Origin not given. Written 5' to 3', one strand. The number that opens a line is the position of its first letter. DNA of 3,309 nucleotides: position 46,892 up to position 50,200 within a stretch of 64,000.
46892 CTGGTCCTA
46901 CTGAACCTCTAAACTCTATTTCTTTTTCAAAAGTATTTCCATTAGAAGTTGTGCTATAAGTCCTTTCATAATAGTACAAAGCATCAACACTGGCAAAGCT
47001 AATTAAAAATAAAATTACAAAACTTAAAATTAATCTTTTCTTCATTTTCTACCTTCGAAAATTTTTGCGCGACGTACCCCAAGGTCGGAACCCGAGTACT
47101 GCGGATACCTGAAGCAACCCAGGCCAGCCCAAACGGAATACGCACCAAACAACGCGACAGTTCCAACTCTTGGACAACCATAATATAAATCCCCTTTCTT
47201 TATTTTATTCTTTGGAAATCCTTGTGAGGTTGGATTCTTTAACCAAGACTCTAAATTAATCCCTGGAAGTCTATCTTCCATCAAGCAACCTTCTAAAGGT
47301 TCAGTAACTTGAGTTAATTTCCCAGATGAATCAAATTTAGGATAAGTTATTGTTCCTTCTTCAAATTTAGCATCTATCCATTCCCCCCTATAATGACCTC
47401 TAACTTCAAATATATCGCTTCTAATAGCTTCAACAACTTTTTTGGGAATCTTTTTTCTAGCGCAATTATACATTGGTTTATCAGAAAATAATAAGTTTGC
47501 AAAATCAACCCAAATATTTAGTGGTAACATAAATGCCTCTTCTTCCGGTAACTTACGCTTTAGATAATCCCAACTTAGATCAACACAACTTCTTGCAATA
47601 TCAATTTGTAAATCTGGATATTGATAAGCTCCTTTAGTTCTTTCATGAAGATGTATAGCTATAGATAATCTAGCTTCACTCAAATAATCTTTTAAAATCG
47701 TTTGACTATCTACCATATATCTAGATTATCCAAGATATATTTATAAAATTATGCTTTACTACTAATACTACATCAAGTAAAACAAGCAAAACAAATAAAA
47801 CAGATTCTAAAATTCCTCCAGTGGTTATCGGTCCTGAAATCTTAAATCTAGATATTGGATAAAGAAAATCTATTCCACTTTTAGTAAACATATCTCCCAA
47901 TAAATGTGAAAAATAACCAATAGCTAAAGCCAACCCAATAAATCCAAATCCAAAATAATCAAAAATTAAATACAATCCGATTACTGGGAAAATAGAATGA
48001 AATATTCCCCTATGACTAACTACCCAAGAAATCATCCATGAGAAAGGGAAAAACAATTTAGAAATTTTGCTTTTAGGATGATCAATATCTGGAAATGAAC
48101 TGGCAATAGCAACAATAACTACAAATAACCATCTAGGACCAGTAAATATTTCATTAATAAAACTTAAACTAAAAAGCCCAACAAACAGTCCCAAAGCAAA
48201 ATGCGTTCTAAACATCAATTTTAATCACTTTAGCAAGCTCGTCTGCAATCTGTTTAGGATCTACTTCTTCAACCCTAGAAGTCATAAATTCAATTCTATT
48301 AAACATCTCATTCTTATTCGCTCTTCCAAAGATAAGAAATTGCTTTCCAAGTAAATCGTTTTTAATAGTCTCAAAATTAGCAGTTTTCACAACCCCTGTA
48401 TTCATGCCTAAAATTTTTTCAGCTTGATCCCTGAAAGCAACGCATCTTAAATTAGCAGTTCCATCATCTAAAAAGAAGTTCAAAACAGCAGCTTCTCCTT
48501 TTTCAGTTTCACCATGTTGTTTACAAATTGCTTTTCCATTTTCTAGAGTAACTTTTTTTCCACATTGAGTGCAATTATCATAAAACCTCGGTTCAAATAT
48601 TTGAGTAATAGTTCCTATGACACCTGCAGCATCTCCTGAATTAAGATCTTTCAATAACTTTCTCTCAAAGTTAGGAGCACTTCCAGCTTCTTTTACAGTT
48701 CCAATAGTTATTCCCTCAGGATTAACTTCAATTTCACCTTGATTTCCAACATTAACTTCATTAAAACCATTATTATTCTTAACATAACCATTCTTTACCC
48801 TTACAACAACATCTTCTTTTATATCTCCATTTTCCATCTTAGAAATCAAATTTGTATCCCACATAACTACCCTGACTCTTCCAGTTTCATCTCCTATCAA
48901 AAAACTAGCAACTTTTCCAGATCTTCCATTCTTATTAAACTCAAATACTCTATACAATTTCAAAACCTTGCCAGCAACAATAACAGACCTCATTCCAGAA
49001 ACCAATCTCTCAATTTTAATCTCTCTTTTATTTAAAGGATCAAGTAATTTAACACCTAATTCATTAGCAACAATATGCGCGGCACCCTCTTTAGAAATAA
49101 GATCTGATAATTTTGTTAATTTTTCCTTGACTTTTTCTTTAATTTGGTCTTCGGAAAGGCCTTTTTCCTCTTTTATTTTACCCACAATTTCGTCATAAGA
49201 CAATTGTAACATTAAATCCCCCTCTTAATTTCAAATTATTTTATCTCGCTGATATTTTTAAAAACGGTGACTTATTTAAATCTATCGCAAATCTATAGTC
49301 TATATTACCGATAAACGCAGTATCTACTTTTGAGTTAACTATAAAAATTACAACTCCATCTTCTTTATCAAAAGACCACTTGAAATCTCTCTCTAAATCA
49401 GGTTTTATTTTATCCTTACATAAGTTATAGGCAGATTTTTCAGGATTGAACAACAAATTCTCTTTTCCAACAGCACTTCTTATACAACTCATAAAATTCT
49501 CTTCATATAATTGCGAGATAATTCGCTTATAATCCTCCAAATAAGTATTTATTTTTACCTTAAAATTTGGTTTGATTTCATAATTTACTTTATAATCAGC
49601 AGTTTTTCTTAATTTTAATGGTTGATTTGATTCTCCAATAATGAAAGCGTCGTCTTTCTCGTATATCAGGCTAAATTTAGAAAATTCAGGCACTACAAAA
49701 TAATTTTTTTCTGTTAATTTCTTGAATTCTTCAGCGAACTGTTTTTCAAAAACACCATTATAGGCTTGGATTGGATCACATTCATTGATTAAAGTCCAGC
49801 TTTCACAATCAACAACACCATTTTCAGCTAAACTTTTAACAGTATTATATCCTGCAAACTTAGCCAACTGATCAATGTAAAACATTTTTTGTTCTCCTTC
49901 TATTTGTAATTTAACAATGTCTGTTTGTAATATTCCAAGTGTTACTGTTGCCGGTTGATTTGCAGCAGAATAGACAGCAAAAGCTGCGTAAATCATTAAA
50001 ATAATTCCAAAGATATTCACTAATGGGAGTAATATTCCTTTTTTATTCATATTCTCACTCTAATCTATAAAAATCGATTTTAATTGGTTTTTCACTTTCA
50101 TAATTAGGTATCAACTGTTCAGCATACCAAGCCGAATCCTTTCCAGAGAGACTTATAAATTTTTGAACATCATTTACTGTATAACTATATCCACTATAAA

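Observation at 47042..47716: Orphan DGR target: hypervariable CLec-type protein with no reverse transcriptase or template repeat nearby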

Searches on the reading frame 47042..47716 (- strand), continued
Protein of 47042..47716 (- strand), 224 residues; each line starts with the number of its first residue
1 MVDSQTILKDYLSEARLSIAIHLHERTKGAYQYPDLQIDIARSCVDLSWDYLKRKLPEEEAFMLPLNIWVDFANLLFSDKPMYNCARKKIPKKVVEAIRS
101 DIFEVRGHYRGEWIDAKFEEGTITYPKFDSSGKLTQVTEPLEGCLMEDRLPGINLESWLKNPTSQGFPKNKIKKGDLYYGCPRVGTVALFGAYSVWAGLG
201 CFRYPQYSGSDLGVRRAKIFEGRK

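Call 79: search_protein_families(library=phrogs, proteins=[window:47042-47716:-, P0002, P0005], max_evalue=0.01)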
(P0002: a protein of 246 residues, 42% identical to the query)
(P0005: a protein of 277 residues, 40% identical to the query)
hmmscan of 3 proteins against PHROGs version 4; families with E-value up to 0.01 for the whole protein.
window:47042-47716:- (224 aa): 0 families

P0002 (246 aa): 0 families

P0005 (277 aa): 0 families

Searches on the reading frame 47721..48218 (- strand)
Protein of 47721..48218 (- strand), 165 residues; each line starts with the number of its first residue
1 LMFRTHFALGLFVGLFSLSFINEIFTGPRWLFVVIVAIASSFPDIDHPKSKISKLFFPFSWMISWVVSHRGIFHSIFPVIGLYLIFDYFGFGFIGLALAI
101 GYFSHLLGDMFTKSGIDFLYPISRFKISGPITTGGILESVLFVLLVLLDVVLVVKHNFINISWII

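Call 7: search_protein_families(library=pfam, proteins=[window:47721-48218:-], max_evalue=0.1)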
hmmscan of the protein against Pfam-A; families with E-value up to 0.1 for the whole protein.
window:47721-48218:- (165 aa): 1 family
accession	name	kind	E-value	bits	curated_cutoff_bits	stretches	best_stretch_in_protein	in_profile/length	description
PF04307.19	YdjM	-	2.3e-27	96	29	1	1-150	1-146/176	YdjM inner membrane protein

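Call 34: find_encoding_contigs(protein=window:47721-48218:-, flank=10000, max_places=6)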
Protein window:47721-48218:- (165 aa): no gene with exactly this product is on record in the collection.

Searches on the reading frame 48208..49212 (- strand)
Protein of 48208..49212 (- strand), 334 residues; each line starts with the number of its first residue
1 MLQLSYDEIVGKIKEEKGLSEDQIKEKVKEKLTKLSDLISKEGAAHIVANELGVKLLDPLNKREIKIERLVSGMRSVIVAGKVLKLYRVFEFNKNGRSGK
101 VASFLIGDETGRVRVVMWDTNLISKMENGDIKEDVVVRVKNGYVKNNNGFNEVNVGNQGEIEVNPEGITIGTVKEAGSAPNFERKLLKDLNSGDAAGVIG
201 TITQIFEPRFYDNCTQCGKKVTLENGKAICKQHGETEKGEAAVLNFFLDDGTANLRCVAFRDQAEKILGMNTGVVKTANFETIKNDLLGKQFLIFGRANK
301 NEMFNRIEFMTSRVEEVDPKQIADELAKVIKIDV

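Call 7: search_protein_families(library=pfam, proteins=[window:48208-49212:-], max_evalue=0.1)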
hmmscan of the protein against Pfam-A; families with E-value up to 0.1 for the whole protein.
window:48208-49212:- (334 aa): 7 families
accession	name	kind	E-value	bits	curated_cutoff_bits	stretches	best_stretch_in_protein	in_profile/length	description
PF01336.31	tRNA_anti-codon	-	3.1e-12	46.7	27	1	77-169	1-73/75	OB-fold nucleic acid binding domain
PF08646.16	Rep_fac-A_C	-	1e-06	29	28.5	1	201-319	7-139/146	Replication factor-A C terminal domain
PF17244.8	CDC24_OB3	-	0.00023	21.5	25.4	1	70-125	2-54/216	Cell division control protein 24, OB domain 3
PF21473.3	Ssb-like_OB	-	0.0029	18.2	24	1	93-163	33-97/97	Single-stranded DNA binding protein Ssb-like, OB fold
PF13742.12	tRNA_anti_2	-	0.0084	16.8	27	0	72-139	16-76/95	OB-fold nucleic acid binding domain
PF16007.11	DUF4777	-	0.0085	16.7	34.4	1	4-33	20-49/66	Domain of unknown function (DUF4777)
PF12005.13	DUF3499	-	0.029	15.4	25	1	194-240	23-69/119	Protein of unknown function (DUF3499)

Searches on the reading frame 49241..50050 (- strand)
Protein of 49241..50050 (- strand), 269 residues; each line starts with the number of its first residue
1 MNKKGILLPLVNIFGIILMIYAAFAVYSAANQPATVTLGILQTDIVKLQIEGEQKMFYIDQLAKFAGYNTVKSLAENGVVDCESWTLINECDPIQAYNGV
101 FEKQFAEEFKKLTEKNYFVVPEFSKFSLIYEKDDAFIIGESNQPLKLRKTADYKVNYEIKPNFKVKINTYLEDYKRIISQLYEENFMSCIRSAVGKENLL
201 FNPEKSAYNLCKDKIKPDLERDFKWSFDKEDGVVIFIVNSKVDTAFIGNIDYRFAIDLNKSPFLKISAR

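Call 7: search_protein_families(library=pfam, proteins=[window:49241-50050:-], max_evalue=0.1)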
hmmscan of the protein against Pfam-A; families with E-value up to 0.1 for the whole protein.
window:49241-50050:- (269 aa): 1 family
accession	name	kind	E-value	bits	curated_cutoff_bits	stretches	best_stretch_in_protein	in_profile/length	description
PF19302.4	DUF5915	-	0.054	13.5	27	1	145-235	13-102/195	Domain of unknown function (DUF5915)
